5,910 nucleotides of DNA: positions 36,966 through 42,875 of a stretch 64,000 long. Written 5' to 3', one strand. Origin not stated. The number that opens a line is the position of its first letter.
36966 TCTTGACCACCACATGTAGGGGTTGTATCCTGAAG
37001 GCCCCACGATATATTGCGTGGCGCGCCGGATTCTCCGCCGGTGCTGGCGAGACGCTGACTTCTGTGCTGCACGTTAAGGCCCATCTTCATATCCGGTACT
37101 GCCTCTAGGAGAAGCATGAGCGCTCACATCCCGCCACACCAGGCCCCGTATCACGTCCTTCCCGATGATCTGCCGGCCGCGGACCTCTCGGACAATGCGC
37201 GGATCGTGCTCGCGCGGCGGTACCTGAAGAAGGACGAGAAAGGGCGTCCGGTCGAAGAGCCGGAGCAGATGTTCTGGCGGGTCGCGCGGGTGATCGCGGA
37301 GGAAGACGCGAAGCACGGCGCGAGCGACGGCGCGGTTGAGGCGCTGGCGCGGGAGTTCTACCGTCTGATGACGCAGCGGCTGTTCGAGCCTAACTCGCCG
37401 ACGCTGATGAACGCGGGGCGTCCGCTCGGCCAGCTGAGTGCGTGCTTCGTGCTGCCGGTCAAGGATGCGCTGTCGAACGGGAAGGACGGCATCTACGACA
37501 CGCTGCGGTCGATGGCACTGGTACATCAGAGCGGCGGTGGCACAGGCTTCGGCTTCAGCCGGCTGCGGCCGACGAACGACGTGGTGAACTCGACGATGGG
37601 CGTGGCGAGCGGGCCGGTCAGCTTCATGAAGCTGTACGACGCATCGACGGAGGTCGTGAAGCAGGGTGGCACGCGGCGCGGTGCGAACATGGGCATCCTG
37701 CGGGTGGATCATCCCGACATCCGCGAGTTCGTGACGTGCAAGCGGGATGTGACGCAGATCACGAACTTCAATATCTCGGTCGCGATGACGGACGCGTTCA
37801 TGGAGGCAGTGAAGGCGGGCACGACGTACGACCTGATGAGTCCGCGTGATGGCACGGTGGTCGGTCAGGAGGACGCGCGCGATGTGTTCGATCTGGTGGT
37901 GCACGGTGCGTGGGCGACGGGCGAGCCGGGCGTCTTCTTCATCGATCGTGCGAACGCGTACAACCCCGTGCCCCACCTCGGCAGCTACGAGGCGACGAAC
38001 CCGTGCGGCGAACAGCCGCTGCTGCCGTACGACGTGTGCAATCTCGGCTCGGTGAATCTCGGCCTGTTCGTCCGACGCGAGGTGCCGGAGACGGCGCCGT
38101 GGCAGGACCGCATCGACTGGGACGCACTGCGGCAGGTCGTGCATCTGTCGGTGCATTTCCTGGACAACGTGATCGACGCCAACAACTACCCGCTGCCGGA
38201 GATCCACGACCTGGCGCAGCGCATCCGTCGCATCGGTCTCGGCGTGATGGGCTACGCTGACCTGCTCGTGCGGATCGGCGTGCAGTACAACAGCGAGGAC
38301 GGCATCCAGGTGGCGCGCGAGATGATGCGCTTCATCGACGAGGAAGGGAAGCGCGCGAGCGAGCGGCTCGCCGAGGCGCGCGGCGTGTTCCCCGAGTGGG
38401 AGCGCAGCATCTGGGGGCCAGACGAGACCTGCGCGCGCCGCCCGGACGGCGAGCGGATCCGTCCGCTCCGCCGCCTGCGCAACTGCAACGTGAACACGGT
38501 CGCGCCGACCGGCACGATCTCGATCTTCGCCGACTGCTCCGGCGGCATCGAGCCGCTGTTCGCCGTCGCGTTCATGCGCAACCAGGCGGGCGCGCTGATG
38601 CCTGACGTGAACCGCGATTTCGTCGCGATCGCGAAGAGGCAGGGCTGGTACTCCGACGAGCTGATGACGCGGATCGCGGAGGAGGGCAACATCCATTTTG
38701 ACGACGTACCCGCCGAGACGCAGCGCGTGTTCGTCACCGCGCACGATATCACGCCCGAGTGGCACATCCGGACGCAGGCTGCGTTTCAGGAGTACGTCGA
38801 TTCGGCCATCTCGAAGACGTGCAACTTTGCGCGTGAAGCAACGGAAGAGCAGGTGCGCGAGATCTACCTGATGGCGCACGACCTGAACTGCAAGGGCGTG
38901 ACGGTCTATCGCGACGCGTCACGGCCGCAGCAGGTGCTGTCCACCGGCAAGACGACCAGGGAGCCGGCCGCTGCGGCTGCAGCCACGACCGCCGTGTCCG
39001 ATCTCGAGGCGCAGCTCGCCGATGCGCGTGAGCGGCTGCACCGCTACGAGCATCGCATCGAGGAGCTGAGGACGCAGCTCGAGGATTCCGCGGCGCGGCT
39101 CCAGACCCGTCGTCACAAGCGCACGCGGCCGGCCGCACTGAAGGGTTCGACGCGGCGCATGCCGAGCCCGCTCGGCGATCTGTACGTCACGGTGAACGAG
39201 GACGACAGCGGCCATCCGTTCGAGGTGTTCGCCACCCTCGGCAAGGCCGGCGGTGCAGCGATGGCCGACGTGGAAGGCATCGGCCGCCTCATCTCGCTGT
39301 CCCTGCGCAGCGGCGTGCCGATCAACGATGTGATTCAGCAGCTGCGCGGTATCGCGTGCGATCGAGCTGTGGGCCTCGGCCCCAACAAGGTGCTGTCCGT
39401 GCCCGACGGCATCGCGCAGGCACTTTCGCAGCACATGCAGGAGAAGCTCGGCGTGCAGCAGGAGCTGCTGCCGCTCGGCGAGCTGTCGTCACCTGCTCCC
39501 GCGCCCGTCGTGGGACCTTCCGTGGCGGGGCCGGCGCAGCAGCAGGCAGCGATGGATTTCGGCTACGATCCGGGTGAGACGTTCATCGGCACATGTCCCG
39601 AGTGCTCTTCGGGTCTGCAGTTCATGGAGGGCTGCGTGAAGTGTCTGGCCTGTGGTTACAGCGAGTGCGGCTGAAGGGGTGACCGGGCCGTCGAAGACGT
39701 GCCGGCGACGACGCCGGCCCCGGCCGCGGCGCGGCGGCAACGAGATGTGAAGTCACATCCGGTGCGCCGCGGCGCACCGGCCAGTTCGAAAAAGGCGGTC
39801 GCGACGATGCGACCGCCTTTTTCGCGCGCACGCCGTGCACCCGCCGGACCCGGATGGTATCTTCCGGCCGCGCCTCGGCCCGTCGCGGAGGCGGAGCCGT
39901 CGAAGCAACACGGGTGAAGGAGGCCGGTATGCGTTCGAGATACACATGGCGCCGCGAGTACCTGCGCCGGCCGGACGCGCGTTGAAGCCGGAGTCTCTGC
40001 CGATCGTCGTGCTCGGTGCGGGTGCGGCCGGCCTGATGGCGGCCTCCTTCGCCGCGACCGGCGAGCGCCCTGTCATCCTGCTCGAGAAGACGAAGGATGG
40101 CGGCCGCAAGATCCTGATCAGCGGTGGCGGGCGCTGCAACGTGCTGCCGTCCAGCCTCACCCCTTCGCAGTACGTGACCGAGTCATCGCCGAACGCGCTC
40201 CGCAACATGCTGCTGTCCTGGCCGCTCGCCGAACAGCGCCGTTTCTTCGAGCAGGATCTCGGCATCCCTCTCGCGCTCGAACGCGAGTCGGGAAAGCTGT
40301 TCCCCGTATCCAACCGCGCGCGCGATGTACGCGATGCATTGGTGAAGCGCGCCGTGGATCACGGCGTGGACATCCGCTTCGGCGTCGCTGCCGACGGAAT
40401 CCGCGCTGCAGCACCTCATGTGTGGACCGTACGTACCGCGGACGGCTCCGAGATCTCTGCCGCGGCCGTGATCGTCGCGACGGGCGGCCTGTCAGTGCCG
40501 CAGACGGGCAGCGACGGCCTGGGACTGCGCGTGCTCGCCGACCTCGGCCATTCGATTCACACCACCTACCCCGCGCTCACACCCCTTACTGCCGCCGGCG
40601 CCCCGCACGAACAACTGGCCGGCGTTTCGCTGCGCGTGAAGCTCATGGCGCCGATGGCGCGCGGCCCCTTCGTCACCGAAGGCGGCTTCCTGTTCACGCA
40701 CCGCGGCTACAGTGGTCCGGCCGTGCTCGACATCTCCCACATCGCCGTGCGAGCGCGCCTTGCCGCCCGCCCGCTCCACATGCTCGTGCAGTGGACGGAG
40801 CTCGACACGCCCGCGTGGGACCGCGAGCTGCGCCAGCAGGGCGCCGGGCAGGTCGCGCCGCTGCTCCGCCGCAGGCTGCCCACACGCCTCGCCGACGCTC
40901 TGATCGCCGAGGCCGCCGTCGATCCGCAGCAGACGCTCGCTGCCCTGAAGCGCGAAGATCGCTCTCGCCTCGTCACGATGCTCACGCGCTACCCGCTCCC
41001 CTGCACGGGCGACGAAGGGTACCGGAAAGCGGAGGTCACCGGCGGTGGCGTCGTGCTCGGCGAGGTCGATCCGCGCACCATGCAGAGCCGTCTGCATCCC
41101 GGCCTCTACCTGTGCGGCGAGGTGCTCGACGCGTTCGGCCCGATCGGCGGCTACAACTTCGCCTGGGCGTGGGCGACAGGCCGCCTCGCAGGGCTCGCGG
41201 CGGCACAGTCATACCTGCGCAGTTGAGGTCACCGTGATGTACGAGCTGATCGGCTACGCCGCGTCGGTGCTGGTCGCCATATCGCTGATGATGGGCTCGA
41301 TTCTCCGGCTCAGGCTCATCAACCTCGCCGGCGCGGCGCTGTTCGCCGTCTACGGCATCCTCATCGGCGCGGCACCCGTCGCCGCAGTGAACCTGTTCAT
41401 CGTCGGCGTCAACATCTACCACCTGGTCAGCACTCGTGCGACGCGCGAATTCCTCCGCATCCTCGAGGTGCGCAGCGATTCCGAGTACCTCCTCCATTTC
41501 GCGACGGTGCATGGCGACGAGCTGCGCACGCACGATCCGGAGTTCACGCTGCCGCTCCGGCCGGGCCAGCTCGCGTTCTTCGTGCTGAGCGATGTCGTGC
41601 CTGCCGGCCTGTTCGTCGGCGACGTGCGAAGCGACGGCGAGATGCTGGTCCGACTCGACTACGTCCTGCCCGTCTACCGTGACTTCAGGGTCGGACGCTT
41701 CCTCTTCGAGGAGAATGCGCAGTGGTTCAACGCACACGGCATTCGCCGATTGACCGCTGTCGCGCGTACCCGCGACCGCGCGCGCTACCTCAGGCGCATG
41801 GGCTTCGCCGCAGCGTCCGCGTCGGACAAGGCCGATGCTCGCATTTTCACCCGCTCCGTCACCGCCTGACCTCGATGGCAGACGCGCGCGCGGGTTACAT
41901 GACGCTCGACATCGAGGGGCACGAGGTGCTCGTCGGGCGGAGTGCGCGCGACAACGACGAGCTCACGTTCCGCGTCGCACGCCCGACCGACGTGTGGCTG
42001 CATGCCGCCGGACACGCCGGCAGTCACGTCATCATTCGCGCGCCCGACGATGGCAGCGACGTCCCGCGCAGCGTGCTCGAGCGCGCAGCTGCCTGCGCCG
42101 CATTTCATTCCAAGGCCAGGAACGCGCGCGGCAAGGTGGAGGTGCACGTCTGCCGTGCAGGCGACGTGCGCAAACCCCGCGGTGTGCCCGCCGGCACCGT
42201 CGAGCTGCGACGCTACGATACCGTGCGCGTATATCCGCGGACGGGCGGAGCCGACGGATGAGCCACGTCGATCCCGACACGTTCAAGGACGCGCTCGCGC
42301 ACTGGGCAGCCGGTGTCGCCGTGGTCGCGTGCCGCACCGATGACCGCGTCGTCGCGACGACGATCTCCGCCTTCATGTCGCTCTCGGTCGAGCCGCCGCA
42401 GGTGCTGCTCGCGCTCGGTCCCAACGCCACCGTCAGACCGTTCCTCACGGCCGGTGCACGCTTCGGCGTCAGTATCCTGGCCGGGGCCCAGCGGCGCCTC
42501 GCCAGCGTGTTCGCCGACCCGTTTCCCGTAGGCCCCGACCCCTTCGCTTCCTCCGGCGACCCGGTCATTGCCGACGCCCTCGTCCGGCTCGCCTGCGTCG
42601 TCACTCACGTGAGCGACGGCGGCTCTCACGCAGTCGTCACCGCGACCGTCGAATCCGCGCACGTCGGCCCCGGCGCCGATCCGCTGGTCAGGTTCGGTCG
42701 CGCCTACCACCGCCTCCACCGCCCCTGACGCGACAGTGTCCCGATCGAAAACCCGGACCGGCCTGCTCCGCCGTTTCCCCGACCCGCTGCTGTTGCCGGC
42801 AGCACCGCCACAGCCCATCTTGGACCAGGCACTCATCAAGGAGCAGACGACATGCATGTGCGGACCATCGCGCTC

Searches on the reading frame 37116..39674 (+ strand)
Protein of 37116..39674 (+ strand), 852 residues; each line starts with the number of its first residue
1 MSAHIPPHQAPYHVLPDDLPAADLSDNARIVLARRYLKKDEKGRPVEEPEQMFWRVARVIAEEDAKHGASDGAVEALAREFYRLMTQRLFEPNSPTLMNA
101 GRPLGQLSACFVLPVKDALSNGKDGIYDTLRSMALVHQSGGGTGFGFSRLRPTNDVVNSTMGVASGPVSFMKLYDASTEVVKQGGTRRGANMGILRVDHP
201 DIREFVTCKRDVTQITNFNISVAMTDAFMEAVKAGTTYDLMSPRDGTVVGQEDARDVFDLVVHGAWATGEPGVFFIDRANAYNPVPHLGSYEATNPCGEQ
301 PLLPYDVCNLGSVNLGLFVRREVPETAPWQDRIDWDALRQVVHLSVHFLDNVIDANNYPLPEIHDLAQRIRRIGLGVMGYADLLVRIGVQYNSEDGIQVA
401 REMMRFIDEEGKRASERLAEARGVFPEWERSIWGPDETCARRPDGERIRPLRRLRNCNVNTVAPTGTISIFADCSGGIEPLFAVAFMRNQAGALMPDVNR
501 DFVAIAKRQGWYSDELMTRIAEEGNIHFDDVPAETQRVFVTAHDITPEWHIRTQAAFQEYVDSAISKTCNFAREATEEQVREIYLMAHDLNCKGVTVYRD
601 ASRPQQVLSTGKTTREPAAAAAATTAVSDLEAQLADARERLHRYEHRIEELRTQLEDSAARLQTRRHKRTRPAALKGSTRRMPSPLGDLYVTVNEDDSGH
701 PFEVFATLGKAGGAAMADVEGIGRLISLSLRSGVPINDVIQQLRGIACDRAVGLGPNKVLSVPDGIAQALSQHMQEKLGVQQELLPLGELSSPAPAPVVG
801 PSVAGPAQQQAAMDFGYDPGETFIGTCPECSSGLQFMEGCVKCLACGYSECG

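Call 17: search_protein_families(library=pfam, proteins=[window:37116-39674:+], max_evalue=0.00001)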
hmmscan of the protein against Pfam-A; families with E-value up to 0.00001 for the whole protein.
window:37116-39674:+ (852 aa): 3 families
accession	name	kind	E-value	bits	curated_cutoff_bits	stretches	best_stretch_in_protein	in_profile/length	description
PF02867.20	Ribonuc_red_lgC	-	2.4e-123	413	23.9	1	108-598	1-523/523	Ribonucleotide reductase, barrel domain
PF00317.26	Ribonuc_red_lgN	-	6.4e-23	81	28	1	23-105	2-77/77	Ribonucleotide reductase, all-alpha domain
PF12637.14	TSCPD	-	2.3e-22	79.5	22.8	1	686-774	13-88/88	TSCPD domain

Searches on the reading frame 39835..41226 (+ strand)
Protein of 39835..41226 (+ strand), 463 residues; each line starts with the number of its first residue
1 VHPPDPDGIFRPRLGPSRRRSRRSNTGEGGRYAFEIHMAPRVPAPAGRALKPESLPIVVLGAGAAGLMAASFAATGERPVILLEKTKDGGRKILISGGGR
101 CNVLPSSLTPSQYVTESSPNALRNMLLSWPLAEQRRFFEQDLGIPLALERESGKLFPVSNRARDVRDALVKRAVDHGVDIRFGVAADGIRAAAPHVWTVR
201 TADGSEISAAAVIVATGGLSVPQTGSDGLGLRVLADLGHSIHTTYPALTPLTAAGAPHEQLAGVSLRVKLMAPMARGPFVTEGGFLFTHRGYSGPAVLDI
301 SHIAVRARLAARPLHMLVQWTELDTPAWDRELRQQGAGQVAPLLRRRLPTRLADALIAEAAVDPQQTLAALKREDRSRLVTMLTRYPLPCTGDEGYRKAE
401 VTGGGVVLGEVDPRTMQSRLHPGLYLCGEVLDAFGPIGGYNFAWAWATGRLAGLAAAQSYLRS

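Call 17: search_protein_families(library=pfam, proteins=[window:39835-41226:+], max_evalue=0.00001)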
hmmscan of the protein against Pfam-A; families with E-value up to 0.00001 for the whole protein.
window:39835-41226:+ (463 aa): 5 families
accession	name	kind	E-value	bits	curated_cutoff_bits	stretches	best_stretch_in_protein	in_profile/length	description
PF03486.20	HI0933_like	-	6.5e-67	226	50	1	57-453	3-242/244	HI0933-like protein Rossmann domain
PF22780.1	HI0933_like_1st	-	3.2e-20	73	27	1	245-401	1-165/165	HI0933-like protein barrel and H2TH domain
PF01266.30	DAO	-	1.3e-10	41.8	27.9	1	167-281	153-267/353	FAD dependent oxidoreductase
PF00890.30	FAD_binding_2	-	1.3e-08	35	20.4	1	57-104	2-49/414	FAD binding domain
PF07992.20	Pyr_redox_2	-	2.8e-08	34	26.1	0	163-218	183-237/291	Pyridine nucleotide-disulphide oxidoreductase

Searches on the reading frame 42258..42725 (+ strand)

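Call 19: search_protein_families(library=pfam, proteins=[window:42258-42725:+], max_evalue=0.00001)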
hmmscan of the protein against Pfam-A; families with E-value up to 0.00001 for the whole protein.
seq(156 aa): 1 family
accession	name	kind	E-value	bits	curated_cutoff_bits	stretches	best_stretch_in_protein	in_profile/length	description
PF01613.24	Flavin_Reduct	-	2.6e-24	86.5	27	1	15-153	3-152/153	Flavin reductase like domain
